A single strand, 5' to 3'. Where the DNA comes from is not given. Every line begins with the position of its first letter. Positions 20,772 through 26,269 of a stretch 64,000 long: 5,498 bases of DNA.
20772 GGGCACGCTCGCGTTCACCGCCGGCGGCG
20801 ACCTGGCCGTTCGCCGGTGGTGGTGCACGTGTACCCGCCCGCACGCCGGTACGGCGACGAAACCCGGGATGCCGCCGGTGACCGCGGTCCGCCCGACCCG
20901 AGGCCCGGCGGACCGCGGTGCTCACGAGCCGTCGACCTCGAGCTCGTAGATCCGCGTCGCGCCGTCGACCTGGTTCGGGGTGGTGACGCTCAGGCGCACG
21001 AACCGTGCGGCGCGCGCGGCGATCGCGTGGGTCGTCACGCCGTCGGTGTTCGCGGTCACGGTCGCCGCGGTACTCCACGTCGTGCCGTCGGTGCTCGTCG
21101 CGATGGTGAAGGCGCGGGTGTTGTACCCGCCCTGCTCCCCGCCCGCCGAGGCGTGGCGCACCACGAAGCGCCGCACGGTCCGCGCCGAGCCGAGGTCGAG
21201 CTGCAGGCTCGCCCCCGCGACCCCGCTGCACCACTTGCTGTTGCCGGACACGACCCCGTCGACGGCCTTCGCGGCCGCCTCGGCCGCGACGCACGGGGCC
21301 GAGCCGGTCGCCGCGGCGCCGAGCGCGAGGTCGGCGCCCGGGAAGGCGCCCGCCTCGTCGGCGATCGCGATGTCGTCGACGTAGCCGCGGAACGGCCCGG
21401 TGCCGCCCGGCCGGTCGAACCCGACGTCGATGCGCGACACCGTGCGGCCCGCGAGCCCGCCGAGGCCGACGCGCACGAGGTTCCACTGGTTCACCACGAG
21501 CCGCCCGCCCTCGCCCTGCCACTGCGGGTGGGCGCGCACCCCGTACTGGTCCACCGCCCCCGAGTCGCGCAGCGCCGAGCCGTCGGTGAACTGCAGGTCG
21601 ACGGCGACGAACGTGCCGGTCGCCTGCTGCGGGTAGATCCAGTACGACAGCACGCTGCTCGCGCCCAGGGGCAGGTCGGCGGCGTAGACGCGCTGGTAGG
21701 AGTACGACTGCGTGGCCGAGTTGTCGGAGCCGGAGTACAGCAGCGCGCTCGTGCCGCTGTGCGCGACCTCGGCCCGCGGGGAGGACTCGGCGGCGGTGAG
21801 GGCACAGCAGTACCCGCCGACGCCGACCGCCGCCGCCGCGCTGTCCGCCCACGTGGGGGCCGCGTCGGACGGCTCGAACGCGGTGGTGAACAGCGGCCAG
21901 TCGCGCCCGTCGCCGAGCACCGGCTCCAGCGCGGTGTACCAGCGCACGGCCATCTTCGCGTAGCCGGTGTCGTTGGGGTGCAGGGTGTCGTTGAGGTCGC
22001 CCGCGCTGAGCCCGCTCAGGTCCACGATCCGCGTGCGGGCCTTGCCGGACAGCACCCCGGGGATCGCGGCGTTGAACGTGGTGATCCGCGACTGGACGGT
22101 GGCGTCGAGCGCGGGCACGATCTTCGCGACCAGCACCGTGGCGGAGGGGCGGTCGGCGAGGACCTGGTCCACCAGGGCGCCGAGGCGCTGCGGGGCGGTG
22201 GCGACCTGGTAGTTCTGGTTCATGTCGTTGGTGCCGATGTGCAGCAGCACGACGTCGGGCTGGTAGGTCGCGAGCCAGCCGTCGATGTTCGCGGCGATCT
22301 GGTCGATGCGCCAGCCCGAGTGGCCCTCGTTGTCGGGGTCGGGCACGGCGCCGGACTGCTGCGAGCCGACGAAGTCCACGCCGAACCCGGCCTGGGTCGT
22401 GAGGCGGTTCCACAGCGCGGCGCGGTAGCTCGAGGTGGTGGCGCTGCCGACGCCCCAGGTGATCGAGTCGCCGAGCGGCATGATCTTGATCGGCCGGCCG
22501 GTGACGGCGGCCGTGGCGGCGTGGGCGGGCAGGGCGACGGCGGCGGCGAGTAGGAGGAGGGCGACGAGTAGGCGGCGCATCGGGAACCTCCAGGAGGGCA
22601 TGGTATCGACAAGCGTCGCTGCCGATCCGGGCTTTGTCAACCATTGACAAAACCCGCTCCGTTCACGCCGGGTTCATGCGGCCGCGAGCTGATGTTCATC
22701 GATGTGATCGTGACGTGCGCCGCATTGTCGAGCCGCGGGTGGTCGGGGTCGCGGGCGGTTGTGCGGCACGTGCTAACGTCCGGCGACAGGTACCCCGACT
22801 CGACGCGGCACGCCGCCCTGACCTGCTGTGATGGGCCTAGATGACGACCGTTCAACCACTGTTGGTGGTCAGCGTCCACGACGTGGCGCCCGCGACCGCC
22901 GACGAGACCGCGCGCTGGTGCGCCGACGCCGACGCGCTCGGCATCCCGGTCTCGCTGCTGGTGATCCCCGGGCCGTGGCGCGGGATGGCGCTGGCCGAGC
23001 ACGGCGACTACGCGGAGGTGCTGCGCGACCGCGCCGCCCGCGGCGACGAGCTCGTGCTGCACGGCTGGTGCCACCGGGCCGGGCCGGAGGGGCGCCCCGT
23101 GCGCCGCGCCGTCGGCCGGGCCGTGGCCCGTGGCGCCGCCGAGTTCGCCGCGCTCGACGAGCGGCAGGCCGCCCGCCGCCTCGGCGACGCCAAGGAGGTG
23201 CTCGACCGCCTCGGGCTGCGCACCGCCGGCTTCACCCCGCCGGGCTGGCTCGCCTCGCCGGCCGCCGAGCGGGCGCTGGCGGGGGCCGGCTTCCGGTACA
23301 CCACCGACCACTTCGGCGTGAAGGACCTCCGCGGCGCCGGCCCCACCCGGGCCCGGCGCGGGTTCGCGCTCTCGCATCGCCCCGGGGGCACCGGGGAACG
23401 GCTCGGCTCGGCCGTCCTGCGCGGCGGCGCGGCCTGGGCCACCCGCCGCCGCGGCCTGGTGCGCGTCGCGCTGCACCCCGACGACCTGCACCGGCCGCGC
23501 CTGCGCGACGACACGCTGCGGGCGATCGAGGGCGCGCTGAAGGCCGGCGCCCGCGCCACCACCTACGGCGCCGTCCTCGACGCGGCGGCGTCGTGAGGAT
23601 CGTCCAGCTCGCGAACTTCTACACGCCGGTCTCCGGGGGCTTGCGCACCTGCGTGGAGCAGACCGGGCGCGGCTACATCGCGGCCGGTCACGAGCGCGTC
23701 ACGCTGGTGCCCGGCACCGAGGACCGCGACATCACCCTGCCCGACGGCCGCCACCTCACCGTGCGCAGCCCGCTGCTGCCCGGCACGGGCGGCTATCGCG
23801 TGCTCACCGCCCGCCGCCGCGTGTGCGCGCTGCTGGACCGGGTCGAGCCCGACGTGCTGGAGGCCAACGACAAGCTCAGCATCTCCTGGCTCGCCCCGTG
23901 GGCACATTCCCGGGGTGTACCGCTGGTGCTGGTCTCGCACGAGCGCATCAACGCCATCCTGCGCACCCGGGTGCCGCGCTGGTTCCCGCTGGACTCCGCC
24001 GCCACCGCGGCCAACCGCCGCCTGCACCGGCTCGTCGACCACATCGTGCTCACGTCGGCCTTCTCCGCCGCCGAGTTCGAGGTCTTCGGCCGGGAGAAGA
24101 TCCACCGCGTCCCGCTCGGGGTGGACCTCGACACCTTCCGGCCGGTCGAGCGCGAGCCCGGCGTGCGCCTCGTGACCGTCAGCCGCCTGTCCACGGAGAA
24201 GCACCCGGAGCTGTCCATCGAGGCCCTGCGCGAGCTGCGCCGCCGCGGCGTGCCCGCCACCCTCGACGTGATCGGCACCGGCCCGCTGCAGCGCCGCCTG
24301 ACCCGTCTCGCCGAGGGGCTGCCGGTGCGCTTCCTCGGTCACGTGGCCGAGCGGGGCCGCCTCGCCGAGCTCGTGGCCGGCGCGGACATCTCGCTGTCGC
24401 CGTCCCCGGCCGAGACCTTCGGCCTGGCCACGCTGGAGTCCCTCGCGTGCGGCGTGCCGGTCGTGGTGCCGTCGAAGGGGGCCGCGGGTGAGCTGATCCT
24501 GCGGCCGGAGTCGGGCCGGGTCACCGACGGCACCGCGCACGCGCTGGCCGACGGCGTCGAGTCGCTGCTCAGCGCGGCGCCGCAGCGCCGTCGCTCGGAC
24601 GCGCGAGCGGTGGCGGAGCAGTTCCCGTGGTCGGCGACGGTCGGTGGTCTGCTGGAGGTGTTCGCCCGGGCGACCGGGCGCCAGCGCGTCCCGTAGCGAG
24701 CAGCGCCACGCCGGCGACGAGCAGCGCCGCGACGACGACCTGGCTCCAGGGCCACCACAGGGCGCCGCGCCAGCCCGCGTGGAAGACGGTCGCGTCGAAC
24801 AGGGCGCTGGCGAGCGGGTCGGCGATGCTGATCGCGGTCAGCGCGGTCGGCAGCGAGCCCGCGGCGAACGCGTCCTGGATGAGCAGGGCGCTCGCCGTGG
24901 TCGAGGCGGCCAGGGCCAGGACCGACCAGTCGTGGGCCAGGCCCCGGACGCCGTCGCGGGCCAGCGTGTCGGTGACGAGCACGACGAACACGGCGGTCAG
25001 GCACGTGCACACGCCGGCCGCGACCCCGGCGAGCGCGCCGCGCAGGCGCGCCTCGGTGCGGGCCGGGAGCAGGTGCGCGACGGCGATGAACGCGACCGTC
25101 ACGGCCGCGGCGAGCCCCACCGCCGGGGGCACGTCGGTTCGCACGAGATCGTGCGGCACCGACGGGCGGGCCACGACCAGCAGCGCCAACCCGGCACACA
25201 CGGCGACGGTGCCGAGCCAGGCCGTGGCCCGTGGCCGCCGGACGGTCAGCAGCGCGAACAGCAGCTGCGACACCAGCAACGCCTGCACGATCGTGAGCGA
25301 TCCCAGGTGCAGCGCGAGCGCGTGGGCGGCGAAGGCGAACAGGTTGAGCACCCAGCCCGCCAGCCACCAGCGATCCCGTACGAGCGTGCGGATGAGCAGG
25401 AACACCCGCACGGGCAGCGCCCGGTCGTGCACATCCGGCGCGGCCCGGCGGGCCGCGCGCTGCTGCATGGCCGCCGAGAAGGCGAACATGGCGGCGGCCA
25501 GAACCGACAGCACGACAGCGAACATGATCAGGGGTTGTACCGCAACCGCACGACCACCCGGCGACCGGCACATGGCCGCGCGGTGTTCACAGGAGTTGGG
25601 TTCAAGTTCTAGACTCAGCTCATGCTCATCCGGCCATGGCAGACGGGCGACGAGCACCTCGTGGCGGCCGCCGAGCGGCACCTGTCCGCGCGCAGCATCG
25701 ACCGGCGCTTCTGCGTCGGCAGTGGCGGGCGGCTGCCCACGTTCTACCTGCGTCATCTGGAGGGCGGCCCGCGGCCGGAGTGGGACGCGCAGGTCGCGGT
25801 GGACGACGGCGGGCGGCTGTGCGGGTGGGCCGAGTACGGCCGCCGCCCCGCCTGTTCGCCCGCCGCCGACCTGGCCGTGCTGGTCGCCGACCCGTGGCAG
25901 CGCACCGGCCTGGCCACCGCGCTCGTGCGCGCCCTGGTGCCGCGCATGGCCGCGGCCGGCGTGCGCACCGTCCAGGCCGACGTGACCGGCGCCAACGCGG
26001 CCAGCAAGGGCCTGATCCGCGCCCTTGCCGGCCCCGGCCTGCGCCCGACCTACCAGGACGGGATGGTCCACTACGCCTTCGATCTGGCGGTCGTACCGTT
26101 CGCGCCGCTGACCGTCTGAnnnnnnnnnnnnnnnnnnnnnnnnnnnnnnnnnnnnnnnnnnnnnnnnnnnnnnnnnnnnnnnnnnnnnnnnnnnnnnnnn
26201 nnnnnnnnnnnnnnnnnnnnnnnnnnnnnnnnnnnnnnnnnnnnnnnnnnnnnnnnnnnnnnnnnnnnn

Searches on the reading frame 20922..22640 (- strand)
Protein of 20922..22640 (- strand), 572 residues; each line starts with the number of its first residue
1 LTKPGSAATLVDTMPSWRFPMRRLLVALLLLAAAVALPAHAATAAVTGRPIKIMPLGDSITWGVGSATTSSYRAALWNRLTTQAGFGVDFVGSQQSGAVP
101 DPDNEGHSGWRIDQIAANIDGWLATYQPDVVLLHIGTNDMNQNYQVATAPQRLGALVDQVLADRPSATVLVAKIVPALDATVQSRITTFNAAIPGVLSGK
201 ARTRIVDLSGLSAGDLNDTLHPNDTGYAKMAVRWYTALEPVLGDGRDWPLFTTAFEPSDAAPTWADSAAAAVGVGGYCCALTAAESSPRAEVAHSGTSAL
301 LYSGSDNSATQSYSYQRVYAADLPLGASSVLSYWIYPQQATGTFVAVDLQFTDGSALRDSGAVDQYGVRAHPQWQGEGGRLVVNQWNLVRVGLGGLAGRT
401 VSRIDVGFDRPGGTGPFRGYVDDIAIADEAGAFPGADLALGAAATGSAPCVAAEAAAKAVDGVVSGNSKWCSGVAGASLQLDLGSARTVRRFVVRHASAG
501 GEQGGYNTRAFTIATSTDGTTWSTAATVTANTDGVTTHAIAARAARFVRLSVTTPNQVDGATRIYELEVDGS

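Call 69: search_protein_families(library=pfam, proteins=[window:20922-22640:-], max_evalue=0.01)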
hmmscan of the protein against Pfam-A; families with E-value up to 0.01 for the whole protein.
window:20922-22640:- (572 aa): 4 families
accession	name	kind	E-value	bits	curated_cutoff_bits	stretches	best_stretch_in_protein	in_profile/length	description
PF13472.12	Lipase_GDSL_2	-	1.9e-20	74.6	32.9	1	56-228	2-177/178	GDSL-like Lipase/Acylhydrolase family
PF22633.2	F5_F8_type_C_2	-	1.8e-17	64.2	27.8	1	458-550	1-91/91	NedA-like, galactose-binding domain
PF00754.31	F5_F8_type_C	-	2.4e-16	60.5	28.2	1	453-567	11-127/127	F5/8 type C domain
PF00657.28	Lipase_GDSL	-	3.5e-11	44.1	23.6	1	53-231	1-205/208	GDSL-like Lipase/Acylhydrolase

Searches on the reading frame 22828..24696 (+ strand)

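Call 102: search_protein_families(library=pfam, proteins=[window:22828-24696:+], max_evalue=0.001)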
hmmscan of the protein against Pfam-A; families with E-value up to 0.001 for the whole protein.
window:22828-24696:+ (622 aa): 5 families
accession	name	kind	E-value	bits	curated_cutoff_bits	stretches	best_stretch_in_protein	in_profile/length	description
PF00534.26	Glycos_transf_1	-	1.3e-23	83.9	26.4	1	444-591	14-166/172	Glycosyl transferases group 1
PF13692.12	Glyco_trans_1_4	-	6.9e-22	78.7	27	1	447-582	3-141/142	Glycosyl transferases group 1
PF13439.12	Glyco_transf_4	-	1.5e-16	61.4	28.5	1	270-435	2-169/170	Glycosyltransferase Family 4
PF13579.12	Glyco_trans_4_4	-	4.7e-14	53.4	29.7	1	270-431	1-158/158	Glycosyl transferase 4-like domain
PF20706.3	GT4-conflict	-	1.2e-12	48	26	1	408-564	157-327/385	Family 4 Glycosyltransferase in conflict systems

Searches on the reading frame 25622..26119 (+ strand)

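Call 102: search_protein_families(library=pfam, proteins=[window:25622-26119:+], max_evalue=0.001)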
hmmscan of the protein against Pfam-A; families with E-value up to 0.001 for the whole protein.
window:25622-26119:+ (165 aa): 2 families
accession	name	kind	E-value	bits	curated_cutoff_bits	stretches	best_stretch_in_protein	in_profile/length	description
PF00583.31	Acetyltransf_1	-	2.2e-08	34.8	20.7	1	58-133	36-112/116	Acetyltransferase (GNAT) family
PF13302.13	Acetyltransf_3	-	0.00015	23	25.4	1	48-134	48-134/138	Acetyltransferase (GNAT) domain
